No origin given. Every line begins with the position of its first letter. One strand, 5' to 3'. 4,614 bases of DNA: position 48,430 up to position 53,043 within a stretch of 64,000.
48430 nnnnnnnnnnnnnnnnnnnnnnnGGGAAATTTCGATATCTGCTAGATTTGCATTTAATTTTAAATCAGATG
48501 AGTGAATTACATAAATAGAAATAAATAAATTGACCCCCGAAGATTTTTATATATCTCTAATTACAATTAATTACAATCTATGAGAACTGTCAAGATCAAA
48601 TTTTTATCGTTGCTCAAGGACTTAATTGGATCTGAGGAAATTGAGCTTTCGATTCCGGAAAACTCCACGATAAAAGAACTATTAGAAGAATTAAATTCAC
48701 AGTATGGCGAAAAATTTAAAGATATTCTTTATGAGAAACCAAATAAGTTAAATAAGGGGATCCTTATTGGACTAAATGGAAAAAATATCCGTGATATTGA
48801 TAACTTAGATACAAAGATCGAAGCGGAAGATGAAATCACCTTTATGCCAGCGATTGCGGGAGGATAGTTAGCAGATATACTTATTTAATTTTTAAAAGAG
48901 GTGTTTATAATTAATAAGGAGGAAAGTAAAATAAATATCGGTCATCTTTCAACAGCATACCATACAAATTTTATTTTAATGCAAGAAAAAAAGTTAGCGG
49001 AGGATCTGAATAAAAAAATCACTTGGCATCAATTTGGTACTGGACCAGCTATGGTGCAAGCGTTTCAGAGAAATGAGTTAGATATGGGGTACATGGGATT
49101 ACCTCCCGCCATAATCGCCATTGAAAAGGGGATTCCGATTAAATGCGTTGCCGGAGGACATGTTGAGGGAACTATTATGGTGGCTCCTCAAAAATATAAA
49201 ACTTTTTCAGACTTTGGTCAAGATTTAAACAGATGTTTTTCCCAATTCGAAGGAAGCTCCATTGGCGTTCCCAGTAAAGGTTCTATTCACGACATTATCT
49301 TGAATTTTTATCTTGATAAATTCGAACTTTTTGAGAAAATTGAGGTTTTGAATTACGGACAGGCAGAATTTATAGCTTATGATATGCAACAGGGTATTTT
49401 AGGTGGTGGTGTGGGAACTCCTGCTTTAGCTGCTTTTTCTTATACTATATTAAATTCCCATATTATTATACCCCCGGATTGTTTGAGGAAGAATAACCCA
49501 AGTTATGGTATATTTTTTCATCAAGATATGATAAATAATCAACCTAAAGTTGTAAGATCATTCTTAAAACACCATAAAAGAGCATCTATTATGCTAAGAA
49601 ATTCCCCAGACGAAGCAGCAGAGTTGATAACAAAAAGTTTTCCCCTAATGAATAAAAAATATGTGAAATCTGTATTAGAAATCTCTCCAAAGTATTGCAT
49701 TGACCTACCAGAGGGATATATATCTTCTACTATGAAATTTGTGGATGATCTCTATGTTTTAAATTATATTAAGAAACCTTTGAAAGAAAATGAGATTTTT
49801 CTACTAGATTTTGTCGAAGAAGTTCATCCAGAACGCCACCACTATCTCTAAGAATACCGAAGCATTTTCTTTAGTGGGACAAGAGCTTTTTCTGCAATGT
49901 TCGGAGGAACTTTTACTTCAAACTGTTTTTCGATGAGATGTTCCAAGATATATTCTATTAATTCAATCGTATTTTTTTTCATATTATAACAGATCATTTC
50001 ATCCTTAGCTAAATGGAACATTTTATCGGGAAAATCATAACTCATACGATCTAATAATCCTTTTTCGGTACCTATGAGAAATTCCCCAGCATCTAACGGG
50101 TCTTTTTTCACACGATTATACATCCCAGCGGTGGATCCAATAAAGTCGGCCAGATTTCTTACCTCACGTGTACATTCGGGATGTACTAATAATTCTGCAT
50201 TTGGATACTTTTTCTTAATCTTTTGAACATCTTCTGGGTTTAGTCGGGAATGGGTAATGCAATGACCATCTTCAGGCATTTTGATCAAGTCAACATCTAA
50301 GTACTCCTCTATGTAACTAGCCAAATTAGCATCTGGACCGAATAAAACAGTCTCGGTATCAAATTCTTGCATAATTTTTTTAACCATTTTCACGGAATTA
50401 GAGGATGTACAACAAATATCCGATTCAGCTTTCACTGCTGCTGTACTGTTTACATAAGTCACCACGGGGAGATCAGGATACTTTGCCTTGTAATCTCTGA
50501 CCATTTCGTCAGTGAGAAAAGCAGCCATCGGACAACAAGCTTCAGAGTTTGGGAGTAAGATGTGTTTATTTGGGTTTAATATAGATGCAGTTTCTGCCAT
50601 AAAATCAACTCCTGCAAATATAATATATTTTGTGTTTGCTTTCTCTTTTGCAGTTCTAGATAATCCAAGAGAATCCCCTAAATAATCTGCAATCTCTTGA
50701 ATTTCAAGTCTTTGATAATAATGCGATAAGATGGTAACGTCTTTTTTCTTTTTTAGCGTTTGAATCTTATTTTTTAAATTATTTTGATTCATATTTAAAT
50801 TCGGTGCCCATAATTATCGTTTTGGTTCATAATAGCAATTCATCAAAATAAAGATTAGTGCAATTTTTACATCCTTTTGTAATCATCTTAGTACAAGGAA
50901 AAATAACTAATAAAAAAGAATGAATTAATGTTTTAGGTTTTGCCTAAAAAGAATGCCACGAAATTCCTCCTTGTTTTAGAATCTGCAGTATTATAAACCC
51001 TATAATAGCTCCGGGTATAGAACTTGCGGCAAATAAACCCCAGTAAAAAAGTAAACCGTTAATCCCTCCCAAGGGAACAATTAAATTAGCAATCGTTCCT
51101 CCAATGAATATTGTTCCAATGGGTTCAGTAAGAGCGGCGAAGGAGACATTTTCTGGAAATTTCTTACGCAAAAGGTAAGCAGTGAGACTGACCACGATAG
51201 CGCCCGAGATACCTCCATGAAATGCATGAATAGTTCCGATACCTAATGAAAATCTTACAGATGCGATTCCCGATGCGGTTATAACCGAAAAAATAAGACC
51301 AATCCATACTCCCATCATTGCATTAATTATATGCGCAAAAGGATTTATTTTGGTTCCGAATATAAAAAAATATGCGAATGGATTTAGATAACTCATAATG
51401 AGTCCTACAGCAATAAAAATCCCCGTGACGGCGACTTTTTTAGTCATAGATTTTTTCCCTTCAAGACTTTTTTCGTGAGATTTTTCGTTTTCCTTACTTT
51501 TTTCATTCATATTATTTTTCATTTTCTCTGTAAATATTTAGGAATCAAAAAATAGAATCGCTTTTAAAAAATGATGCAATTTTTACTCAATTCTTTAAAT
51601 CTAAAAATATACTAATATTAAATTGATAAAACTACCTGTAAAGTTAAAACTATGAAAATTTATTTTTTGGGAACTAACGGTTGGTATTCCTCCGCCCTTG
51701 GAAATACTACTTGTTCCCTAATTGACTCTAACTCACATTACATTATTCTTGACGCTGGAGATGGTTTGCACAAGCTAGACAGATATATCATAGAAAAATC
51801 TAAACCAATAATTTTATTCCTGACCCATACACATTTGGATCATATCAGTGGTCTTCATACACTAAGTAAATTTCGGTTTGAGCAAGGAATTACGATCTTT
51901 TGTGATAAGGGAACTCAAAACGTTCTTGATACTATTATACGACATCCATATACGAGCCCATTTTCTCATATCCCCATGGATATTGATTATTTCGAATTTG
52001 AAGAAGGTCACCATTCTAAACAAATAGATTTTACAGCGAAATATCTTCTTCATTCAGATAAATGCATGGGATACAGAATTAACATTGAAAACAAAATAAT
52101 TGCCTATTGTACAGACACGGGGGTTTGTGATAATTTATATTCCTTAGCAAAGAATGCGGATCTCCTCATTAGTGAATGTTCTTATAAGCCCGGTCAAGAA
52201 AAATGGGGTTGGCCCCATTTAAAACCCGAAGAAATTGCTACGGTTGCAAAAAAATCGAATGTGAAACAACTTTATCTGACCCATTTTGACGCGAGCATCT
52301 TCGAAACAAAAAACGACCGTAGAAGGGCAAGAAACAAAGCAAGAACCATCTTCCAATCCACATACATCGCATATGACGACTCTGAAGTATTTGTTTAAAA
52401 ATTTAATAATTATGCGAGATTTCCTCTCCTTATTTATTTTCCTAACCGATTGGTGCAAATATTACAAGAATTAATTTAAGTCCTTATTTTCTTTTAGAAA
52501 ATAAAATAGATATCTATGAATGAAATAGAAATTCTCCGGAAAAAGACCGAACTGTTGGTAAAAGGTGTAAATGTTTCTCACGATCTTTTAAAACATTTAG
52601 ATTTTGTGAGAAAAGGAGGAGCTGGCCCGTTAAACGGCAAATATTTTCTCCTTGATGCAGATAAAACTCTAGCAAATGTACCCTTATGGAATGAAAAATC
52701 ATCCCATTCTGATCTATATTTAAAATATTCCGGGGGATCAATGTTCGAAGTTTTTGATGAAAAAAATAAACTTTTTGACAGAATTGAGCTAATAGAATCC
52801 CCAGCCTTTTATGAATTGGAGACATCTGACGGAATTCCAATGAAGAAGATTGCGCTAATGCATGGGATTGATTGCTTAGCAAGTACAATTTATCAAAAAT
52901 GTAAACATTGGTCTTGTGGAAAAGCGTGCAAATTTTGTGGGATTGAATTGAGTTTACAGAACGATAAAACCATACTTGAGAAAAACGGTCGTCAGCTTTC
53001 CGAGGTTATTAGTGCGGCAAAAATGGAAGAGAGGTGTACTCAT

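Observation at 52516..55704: Three consecutive, mutually unrelated radical-SAM genes with auxiliary cysteines, at the edge of the sulfur island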

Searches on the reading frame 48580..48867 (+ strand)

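Call 6: search_protein_families(library=pfam, proteins=[window:48580-48867:+], max_evalue=0.001)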
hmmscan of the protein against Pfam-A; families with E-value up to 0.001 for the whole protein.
window:48580-48867:+ (95 aa): 2 families
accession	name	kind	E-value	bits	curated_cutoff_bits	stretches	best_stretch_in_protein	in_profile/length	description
PF02597.26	ThiS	-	1.3e-13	51.7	22.5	1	7-95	2-76/76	ThiS family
PF09138.17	Urm1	-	1.4e-06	29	21.8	1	4-95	2-96/96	Urm1 (Ubiquitin related modifier)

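Call 56: search_protein_families(library=ncbifam, proteins=[window:48580-48867:+], max_evalue=0.00001)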
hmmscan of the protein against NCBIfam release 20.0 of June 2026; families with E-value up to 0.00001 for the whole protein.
window:48580-48867:+ (95 aa): 3 families
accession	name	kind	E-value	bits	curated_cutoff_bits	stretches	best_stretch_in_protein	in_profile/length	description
TIGR01687.1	moaD_arch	subfamily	4.4e-20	72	49.5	1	4-95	1-88/88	MoaD family protein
NF041918.1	SAMP1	equivalog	6e-14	52.3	60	1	5-95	2-91/91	ubiquitin-like small modifier protein 1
NF053661.1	Urm1_like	equivalog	1.3e-06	28.5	70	1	5-95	1-79/79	Urm1-like protein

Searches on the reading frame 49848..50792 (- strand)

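Call 7: search_protein_families(library=pfam, proteins=[window:49848-50792:-], max_evalue=0.001)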
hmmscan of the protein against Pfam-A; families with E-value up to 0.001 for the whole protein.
window:49848-50792:- (314 aa): 1 family
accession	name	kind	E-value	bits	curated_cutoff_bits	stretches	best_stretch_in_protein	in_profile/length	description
PF02445.21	NadA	-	1.7e-107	359.4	27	1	9-311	2-294/295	Quinolinate synthetase A protein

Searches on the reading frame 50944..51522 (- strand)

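Call 7: search_protein_families(library=pfam, proteins=[window:50944-51522:-], max_evalue=0.001)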
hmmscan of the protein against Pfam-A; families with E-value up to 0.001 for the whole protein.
window:50944-51522:- (192 aa): 2 families
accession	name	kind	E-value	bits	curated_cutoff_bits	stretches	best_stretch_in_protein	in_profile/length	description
PF09512.15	ThiW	-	7.4e-24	85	30.3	1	31-184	2-149/150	Thiamine-precursor transporter protein (ThiW)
PF11085.13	YqhR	-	0.00095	19.6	27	0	11-132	2-128/165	Conserved membrane protein YqhR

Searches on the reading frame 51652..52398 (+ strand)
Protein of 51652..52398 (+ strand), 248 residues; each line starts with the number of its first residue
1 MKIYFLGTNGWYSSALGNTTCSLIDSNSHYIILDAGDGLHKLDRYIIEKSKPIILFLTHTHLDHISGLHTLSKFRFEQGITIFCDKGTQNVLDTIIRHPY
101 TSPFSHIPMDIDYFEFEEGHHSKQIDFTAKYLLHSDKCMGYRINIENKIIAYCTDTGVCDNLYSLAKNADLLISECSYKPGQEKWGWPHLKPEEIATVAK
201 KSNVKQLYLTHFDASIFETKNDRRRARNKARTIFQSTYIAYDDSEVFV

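Call 6: search_protein_families(library=pfam, proteins=[window:51652-52398:+], max_evalue=0.001)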
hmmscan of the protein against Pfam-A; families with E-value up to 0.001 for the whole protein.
window:51652-52398:+ (248 aa): 2 families
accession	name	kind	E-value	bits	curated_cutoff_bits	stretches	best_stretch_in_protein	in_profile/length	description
PF12706.13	Lactamase_B_2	-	6.8e-21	75.2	27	1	31-212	3-200/200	Beta-lactamase superfamily domain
PF00753.33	Lactamase_B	-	7.3e-07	29.8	22.7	1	17-73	4-65/196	Metallo-beta-lactamase superfamily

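Call 56: search_protein_families(library=ncbifam, proteins=[window:51652-52398:+], max_evalue=0.00001)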
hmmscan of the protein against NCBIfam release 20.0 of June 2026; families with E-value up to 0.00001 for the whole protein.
window:51652-52398:+ (248 aa): 11 families
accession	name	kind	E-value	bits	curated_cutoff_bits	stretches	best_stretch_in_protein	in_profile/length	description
TIGR02651.1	RNase_Z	equivalog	1.3e-34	119.6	292.95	2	148-245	202-299/302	ribonuclease Z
NF000801.0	PRK00055.1-3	equivalog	7.2e-34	117.2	252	2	150-246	207-301/307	ribonuclease Z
NF000800.0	PRK00055.1-1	equivalog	3.7e-19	68.8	398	2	1-148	1-155/305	ribonuclease Z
NF041851.1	cyc_nuc_deg_phdiest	equivalog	8.9e-18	64.6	400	1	1-213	1-222/253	cyclic nucleotide-degrading phosphodiesterase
TIGR03307.1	PhnP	equivalog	1.5e-17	63.8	272.25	1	19-213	37-222/249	phosphonate metabolism protein PhnP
NF000805.0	PRK00055.2-3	equivalog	1.7e-14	53.8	416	1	149-243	202-294/307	ribonuclease Z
TIGR02649.1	true_RNase_BN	exception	2.9e-13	49.5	563.7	1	146-244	202-300/304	ribonuclease BN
NF002558.0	PRK02126.1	subfamily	7.9e-11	41.5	315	0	148-235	243-333/345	ribonuclease Z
NF000804.0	PRK00055.2-1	equivalog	1.3e-10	40.8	402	1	149-240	202-291/306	ribonuclease Z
NF041257.1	GntH_guanitoxin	equivalog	1.8e-08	33.7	333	0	1-79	13-95/374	guanitoxin biosynthesis MBL fold metallo-hydrolase GntH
NF038231.1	MBL_Geo_Pelo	equivalog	1.6e-07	31.2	360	1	20-223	34-234/250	GPMC system MBL fold metallohydrolase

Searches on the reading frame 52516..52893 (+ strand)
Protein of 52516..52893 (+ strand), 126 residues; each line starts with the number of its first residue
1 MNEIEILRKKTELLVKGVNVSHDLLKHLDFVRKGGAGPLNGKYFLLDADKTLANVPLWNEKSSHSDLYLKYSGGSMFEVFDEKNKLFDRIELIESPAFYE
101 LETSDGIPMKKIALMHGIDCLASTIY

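Call 71: predict_structure(alignment_id=A4)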
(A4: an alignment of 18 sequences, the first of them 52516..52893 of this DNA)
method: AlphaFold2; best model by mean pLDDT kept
length: 126 residues; sequences in the alignment: 18
mean_pLDDT: 73.3   pTM: 0.65
mean pLDDT of the five models: 73.3, 73.3, 70.1, 56.9, 47.2
residues with pLDDT >= 90: 14; 70-90: 61; 50-70: 42; < 50: 9
segments of 3 or more residues with pLDDT < 50: 118-126
pLDDT, mean of each block of 10 residues (from residue 1): 83 87 78 58 76 80 79 90 89 71 63 53 32
secondary structure, 60 per line:
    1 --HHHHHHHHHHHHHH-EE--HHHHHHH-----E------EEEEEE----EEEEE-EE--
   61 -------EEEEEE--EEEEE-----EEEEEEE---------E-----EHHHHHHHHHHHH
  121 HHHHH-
elements in order: H3-16 H22-28 E41-46 E51-55 E68-73 E76-80 E86-92 H109-125

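Call 73: fold_search(model_id=the predicted structure, library=pdb)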
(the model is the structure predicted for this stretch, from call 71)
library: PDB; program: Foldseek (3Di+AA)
matches with E <= 10: 692; with E <= 0.001: 0
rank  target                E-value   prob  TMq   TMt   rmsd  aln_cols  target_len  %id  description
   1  3tzg_A                4.4e-01  0.33  0.18  0.10   3.8        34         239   26  Crystal structure of a porin-like protein (BVU_2266) from Bacteroides vulgatus ATCC 8482 at 2.80 A resolution (released 2011-11-16)
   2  3brc_A                6.4e-01  0.12  0.27  0.23  10.7       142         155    8  Crystal structure of a conserved protein of unknown function from Methanobacterium thermoautotrophicum (released 2008-02-19)
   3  2vnl                  8.7e-01  0.06  0.19  0.17  15.7       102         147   16  MUTANT Y108Wdel OF THE HEADBINDING DOMAIN OF PHAGE P22 TAILSPIKE C- TERMINally fused to ISOLEUCINE ZIPPER pIIGCN4 (chime (released 2009-02-10)
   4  6ces_C                8.7e-01  0.03  0.17  0.09  15.7       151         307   10  Cryo-EM structure of GATOR1-RAG (released 2018-03-28)
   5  2vz8_B                9.3e-01  0.08  0.21  0.02   8.8        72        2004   11  Crystal Structure of Mammalian Fatty Acid Synthase (released 2008-09-09)
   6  7b28_F                9.3e-01  0.03  0.17  0.15  13.5       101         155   12  Complement inhibitor CirpA3 from Rhipicephalus pulchellus (released 2021-12-08)
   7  3tzg_B                9.9e-01  0.21  0.18  0.10   3.8        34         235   26  Crystal structure of a porin-like protein (BVU_2266) from Bacteroides vulgatus ATCC 8482 at 2.80 A resolution (released 2011-11-16)
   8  3brc_B                9.9e-01  0.14  0.27  0.23   7.9       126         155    9  Crystal structure of a conserved protein of unknown function from Methanobacterium thermoautotrophicum (released 2008-02-19)
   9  2vz8_A                9.9e-01  0.07  0.21  0.02   8.8        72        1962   11  Crystal Structure of Mammalian Fatty Acid Synthase (released 2008-09-09)
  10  3vsf_C                9.9e-01  0.06  0.15  0.06  11.0        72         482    6  Crystal structure of 1,3Gal43A, an exo-beta-1,3-Galactanase from Clostridium thermocellum (released 2012-12-05)
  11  3wea_A                1.1e+00  0.06  0.15  0.15  10.6        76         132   10  Crystal structure of a Niemann-Pick type C2 protein from Japanese carpenter ant (released 2014-02-05)
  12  8wa0_C                1.1e+00  0.06  0.18  0.06  12.3       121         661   12  The cryo-EM structure of the Nicotiana tabacum PEP-PAP-TEC1 (released 2024-03-13)
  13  3jsm_A                1.1e+00  0.02  0.15  0.05  12.1        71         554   13  K65R mutant HIV-1 reverse transcriptase cross-linked to DS-DNA and complexed with tenofovir-diphosphate as the incomin (released 2009-09-29)
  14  1s5u_C                1.1e+00  0.05  0.17  0.17  13.2        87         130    9  Crystal Structure of Hypothetical Protein EC709 from Escherichia coli (released 2004-05-11)
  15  2ze2_A                1.1e+00  0.04  0.13  0.05  12.8        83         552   14  Crystal structure of L100I/K103N mutant HIV-1 reverse transcriptase (RT) in complex with TMC278 (rilpivirine), a non-n (released 2008-02-12)
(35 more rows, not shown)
